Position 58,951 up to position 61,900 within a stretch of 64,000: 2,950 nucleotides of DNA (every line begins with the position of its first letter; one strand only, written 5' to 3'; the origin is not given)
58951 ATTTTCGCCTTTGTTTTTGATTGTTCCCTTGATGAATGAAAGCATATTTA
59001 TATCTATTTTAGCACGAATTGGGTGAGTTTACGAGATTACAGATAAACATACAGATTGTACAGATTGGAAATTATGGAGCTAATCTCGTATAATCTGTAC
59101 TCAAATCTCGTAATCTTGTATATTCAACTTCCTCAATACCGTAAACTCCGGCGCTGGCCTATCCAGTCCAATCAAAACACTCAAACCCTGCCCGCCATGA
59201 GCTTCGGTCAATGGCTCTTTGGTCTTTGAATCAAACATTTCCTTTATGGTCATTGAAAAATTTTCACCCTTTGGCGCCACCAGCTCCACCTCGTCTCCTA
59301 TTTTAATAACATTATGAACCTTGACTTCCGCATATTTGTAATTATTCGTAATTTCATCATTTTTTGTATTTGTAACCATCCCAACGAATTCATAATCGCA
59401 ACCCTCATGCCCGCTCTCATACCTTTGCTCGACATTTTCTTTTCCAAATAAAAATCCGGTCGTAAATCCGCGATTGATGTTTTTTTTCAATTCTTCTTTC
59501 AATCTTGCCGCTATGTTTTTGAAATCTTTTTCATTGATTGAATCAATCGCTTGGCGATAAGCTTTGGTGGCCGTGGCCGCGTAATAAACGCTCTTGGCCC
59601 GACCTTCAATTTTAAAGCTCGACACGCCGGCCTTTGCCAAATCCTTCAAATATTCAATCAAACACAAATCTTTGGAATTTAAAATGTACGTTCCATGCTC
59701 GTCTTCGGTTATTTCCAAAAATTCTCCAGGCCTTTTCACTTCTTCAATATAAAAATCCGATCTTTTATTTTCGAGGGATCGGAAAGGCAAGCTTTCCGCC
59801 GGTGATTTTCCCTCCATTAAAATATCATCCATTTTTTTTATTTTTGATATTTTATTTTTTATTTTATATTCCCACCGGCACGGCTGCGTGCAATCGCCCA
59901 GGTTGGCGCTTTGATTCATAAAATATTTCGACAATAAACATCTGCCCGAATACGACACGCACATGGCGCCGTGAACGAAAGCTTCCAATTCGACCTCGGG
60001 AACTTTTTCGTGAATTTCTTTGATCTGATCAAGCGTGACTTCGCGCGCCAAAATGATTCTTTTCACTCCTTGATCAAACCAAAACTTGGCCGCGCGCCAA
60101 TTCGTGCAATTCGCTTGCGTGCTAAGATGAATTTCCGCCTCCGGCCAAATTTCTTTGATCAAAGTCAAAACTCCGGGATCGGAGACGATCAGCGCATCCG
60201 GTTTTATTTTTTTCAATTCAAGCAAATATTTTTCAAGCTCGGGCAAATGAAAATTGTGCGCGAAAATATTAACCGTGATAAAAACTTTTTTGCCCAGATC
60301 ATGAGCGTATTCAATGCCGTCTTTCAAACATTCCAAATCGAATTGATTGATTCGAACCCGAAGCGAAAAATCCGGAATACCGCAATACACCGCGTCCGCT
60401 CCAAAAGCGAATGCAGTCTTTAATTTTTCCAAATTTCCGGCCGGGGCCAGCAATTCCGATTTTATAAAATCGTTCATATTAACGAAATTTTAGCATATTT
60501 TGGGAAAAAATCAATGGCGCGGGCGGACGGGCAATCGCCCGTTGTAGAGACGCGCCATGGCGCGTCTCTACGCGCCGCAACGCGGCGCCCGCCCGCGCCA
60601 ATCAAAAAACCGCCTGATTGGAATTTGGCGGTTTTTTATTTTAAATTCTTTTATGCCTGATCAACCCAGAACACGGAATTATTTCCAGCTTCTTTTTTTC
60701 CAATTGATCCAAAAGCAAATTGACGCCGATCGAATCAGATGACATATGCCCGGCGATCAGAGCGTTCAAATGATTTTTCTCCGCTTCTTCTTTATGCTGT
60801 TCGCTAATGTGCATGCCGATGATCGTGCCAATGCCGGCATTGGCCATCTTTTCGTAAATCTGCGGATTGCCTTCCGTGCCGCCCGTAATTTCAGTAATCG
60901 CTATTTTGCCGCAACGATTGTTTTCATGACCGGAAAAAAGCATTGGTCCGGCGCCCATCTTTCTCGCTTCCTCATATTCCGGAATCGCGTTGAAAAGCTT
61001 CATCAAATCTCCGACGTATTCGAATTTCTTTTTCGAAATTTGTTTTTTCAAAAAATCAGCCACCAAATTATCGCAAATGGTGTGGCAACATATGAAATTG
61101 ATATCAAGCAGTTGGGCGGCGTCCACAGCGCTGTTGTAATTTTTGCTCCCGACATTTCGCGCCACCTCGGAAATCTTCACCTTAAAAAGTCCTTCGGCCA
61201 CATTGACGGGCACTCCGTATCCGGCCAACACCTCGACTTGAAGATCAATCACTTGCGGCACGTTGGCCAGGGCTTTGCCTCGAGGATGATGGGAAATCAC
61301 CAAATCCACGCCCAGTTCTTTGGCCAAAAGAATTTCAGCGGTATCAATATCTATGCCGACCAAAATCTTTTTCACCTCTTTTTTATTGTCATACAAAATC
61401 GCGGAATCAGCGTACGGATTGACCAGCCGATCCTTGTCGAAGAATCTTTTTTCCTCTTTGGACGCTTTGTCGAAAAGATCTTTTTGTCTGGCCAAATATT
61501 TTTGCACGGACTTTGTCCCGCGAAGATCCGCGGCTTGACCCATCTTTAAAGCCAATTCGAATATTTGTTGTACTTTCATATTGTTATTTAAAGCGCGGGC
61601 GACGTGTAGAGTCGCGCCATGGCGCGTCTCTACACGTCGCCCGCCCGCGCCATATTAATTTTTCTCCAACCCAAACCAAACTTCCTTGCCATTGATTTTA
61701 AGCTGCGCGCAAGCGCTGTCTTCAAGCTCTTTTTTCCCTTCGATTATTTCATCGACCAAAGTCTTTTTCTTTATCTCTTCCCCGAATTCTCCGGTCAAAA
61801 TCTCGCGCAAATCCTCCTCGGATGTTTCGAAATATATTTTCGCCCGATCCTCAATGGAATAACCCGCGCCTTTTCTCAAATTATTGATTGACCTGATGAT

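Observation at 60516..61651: Two GC-rich composite palindromic elements bracket the nif3 gene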

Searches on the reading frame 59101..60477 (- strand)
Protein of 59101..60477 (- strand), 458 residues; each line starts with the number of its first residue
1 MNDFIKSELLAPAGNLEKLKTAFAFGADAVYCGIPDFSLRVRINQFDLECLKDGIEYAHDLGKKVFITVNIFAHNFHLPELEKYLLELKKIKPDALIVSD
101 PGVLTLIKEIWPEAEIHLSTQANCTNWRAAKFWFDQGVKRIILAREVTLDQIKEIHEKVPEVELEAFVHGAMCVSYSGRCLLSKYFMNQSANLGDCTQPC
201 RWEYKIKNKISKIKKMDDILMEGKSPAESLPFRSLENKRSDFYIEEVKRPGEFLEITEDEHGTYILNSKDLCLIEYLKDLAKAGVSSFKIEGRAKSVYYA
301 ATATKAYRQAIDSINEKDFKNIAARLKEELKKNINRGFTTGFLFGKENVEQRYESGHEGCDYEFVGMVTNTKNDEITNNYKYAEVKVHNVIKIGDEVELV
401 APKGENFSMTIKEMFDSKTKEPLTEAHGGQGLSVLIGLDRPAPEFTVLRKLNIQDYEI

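Call 34: search_protein_families(library=pfam, proteins=[window:59101-60477:-])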
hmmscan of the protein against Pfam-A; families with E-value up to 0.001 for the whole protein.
window:59101-60477:- (458 aa): 2 families
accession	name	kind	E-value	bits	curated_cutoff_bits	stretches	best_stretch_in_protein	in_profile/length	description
PF01136.24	Peptidase_U32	-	2.6e-94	315.3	22.4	1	78-347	1-231/233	Peptidase family U32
PF16325.11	Peptidase_U32_C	-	2.1e-14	53.9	28.2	1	361-449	2-83/83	Peptidase family U32 C-terminal domain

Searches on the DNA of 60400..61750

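Call 76: search_rna_families(source=window, start=60400, end=61750, threshold=evalue, max_evalue=1)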
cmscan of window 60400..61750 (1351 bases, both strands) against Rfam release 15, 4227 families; matches with E-value up to 1: 11.
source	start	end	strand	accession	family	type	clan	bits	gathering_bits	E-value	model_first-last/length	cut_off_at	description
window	61593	61650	+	RF00942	mir-1224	Gene; miRNA;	-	26.1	105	0.046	1-86/86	no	mir-1224 microRNA precursor family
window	60502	60632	+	RF01411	BsrF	Gene; sRNA;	-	23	50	0.15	1-113/113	no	BsrF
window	61592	61651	+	RF03951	MIR7725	Gene; miRNA;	-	22.1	77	0.34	1-142/142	no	MIR7725 microRNA precursor family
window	61515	61656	-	RF01619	ceN115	Gene; sRNA;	-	20.6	44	0.14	1-159/159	no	C. elegans sRNA ceN115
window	61597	61642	+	RF03101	RAGATH-31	Gene; sRNA;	-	19.9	71.8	0.91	1-54/54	no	RAGATH-31 RNA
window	61597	61642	-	RF03101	RAGATH-31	Gene; sRNA;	-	19.7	71.8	1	1-54/54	no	RAGATH-31 RNA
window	61470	61522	+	RF01067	ATPC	Gene;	-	19.5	45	0.71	1-92/92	no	ATPC RNA motif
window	60601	60642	-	RF00125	IS128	Gene; sRNA;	-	17.7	80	0.83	162-198/209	no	IS128 RNA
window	60600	60728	-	RF02637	EF0408_EF0409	Gene; sRNA;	-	17.4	440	0.063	1-412/412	no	Enterococcus sRNA EF0408_EF0409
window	61597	61642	+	RF00260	HepC_CRE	Cis-reg;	-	16.8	140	0.11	6-51/176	no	Hepatitis C virus (HCV) cis-acting replication element (CRE)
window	60505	60638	-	RF02599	BASRCI408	Gene; sRNA;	-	14.5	398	0.44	1-435/435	no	Brucella sRNA CI408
